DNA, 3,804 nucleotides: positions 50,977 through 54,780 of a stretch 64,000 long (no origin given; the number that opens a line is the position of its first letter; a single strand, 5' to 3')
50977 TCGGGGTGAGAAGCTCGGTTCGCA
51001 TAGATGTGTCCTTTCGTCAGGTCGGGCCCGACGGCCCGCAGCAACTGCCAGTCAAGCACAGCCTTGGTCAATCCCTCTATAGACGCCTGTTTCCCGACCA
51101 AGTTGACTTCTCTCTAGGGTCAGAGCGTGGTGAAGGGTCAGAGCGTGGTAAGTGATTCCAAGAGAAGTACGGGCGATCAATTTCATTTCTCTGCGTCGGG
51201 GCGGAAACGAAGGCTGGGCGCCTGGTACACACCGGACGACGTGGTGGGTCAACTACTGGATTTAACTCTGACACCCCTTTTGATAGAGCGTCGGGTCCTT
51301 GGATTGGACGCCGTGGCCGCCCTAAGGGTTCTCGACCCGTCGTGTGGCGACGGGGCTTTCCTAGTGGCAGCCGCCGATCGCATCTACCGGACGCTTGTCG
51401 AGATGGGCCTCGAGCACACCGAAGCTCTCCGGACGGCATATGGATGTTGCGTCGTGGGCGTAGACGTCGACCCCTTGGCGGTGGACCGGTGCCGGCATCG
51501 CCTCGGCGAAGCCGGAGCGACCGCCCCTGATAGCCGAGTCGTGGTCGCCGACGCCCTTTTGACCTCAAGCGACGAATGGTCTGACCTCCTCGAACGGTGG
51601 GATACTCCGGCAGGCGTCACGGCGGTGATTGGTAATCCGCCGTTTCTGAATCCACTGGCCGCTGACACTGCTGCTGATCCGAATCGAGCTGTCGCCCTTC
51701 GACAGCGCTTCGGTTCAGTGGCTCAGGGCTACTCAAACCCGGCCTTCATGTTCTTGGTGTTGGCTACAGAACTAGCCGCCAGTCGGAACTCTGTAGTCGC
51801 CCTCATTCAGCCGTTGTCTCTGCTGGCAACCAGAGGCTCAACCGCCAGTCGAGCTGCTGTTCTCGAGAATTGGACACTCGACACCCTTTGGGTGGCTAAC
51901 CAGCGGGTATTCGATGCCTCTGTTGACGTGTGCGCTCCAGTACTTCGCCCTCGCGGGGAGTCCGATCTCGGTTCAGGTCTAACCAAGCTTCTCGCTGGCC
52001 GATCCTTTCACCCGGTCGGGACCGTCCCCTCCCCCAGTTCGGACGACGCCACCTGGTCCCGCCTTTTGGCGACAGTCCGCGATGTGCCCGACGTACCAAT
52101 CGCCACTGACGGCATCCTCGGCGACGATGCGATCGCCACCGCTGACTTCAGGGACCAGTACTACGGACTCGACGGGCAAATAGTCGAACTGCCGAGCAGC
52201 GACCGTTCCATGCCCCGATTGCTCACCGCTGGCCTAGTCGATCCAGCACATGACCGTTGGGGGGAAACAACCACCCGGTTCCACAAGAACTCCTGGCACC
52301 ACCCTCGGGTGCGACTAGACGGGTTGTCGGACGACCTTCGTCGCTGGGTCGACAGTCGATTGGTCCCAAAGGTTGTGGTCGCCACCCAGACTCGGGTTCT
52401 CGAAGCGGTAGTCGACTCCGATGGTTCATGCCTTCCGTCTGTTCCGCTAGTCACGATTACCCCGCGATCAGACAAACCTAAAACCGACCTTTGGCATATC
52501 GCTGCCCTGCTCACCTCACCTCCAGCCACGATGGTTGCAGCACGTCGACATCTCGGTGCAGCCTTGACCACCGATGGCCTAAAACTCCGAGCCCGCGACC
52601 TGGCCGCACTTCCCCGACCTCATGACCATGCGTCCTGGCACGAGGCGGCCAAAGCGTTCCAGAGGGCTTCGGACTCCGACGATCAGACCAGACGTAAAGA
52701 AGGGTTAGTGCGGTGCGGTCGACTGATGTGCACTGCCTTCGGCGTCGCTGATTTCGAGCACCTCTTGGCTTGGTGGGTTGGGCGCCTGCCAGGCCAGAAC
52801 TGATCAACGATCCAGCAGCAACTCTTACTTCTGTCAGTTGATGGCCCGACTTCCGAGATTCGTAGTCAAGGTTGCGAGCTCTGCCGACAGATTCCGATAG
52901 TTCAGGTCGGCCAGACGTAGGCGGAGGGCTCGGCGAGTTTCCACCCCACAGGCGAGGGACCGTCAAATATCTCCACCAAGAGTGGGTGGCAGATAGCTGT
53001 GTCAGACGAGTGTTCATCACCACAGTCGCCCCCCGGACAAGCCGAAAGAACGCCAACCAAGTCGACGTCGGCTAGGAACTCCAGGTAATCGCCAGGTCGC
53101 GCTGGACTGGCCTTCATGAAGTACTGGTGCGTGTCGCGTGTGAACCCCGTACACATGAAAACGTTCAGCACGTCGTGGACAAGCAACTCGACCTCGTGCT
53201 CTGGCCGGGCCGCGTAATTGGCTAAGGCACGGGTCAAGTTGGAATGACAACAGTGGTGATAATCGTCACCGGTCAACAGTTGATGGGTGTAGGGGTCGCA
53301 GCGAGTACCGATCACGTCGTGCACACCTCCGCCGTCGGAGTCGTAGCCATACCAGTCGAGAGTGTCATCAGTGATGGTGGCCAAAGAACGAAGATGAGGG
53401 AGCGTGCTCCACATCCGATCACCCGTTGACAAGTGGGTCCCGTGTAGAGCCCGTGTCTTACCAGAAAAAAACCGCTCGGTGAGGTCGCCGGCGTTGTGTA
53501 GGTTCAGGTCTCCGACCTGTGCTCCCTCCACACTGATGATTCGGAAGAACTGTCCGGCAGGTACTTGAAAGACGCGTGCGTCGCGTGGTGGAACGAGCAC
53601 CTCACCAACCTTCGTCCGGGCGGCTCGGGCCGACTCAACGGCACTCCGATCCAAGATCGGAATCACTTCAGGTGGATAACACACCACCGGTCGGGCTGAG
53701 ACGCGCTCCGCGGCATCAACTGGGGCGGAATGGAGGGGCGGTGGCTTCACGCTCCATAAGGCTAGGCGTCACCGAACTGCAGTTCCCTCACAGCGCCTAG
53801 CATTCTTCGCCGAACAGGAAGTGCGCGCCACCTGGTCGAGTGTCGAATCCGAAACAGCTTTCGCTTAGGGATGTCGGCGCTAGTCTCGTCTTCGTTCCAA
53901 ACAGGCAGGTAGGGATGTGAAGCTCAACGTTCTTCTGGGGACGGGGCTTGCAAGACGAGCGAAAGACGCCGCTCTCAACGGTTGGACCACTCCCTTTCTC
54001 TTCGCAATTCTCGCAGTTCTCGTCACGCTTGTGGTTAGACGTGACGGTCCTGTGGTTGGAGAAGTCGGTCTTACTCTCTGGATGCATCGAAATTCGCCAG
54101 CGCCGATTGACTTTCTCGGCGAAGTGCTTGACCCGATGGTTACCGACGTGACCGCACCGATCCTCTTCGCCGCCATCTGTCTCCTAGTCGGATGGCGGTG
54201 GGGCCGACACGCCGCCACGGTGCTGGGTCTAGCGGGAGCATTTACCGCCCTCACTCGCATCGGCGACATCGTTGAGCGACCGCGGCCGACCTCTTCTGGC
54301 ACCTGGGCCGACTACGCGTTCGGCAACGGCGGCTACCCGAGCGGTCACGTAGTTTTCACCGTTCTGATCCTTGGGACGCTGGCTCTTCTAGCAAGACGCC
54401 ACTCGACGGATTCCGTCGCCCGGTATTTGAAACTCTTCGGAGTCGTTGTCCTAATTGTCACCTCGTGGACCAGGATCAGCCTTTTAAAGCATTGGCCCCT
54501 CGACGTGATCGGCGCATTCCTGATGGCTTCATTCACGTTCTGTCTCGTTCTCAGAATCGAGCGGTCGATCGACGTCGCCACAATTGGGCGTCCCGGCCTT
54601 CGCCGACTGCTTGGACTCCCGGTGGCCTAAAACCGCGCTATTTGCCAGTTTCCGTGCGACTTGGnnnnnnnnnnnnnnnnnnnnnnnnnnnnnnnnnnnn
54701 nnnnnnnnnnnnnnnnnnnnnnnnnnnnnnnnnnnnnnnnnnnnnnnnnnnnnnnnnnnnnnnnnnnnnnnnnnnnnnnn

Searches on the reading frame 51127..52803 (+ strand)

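Call 5: search_protein_families(library=pfam, proteins=[window:51127-52803:+], max_evalue=0.01)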
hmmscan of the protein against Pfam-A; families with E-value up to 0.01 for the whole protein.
window:51127-52803:+ (558 aa): 5 families
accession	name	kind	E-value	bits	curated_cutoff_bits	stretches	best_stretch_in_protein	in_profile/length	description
PF02384.22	N6_Mtase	-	1.7e-08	34.6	20.4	1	23-269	18-226/311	N-6 DNA Methylase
PF07669.17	Eco57I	-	0.00047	20.7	25.3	1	155-257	65-165/171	Eco57I restriction-modification methylase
PF20473.4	MmeI_Mtase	-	0.00098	18.8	27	0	62-90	17-41/259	MmeI, DNA-methyltransferase domain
PF13649.12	Methyltransf_25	-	0.0018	19.4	27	0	97-144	11-56/97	Methyltransferase domain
PF01170.24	UPF0020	-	0.0023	18.1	22.3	1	67-174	31-132/197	RMKL-like, methyltransferase domain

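Call 6: search_protein_families(library=ncbifam, proteins=[window:51127-52803:+], max_evalue=0.01)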
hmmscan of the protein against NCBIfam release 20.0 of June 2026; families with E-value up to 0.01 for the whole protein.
window:51127-52803:+ (558 aa): 4 families
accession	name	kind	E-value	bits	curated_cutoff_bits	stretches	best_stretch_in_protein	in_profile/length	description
NF033451.1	BREX_2_MTaseX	equivalog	3.1e-10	38.4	400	1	32-127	197-287/1185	BREX-2 system adenine-specific DNA-methyltransferase PglX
TIGR02987.1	met_A_Alw26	exception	5e-05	22.2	353.5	0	192-256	164-224/523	Alw26I/Eco31I/Esp3I family type II restriction adenine-specific DNA-methyltransferase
NF033454.1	BREX_5_MTaseX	exception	0.0016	16.1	900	1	58-119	295-357/1404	BREX-5 system adenine-specific DNA-methyltransferase PglX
NF047738.1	antiphage_MADS2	equivalog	0.0057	15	720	1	58-93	325-360/654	methylation-associated defense system DNA methyltransferase MAD2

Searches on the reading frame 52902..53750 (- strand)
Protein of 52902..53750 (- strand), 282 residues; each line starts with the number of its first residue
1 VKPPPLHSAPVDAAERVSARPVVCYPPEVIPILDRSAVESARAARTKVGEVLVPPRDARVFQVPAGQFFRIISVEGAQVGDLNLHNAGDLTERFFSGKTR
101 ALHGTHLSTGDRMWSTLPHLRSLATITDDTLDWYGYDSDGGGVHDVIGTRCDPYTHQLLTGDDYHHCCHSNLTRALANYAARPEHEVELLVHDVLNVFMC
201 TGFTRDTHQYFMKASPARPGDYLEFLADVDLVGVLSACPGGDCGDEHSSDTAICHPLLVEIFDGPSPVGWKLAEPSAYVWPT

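Call 5: search_protein_families(library=pfam, proteins=[window:52902-53750:-], max_evalue=0.01)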
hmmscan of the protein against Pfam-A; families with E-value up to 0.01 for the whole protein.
window:52902-53750:- (282 aa): 1 family
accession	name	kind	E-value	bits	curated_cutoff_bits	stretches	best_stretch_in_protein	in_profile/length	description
PF09347.15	DUF1989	-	2.1e-47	161.3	27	1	53-232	3-168/168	Domain of unknown function (DUF1989)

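Call 6: search_protein_families(library=ncbifam, proteins=[window:52902-53750:-], max_evalue=0.01)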
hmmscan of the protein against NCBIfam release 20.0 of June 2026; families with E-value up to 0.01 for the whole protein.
window:52902-53750:- (282 aa): 3 families
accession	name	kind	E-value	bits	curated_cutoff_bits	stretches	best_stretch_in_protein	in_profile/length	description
TIGR03424.1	urea_degr_1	equivalog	3.3e-13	49.7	284.7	1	50-239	5-179/198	urea amidolyase associated protein UAAP2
NF053776.1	TmaoDeMthMsil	equivalog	4.5e-11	42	1100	1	47-239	163-343/763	trimethylamine N-oxide demethylase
TIGR03425.1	urea_degr_2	hypoth_equivalog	3.5e-06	26.4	205.95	1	59-239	13-184/233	urea amidolyase associated protein UAAP1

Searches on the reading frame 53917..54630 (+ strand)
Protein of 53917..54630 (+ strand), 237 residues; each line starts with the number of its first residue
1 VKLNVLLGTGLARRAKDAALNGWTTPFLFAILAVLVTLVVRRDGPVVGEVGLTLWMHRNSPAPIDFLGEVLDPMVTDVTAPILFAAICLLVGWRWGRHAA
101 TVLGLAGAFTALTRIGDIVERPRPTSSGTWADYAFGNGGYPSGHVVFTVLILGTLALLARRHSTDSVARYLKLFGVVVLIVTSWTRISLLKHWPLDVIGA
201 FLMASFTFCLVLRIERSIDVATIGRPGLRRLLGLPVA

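Call 5: search_protein_families(library=pfam, proteins=[window:53917-54630:+], max_evalue=0.01)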
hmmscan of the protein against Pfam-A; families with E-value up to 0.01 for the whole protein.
window:53917-54630:+ (237 aa): 2 families
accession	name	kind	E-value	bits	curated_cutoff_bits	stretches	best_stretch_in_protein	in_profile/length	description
PF01569.27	PAP2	-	4.5e-13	49.5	27.2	1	100-214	6-124/130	PAP2 superfamily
PF14378.12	PAP2_3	-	0.0066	16.7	27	1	141-209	128-189/190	PAP2 superfamily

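Call 6: search_protein_families(library=ncbifam, proteins=[window:53917-54630:+], max_evalue=0.01)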
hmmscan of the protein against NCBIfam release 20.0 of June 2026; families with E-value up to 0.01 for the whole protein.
window:53917-54630:+ (237 aa): 3 families
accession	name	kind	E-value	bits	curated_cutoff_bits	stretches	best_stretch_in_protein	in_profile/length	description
NF008813.0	PRK11837.1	equivalog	1.6e-06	28.2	229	1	103-212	66-168/202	undecaprenyl-diphosphate phosphatase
NF047884.1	UdeprDiPSep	equivalog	1.7e-06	28.1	250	1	139-215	119-187/188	undecaprenyl-diphosphatase SepP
NF007975.0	PRK10699.1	equivalog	0.00035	20.1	261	1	139-211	158-226/254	phosphatidylglycerophosphatase B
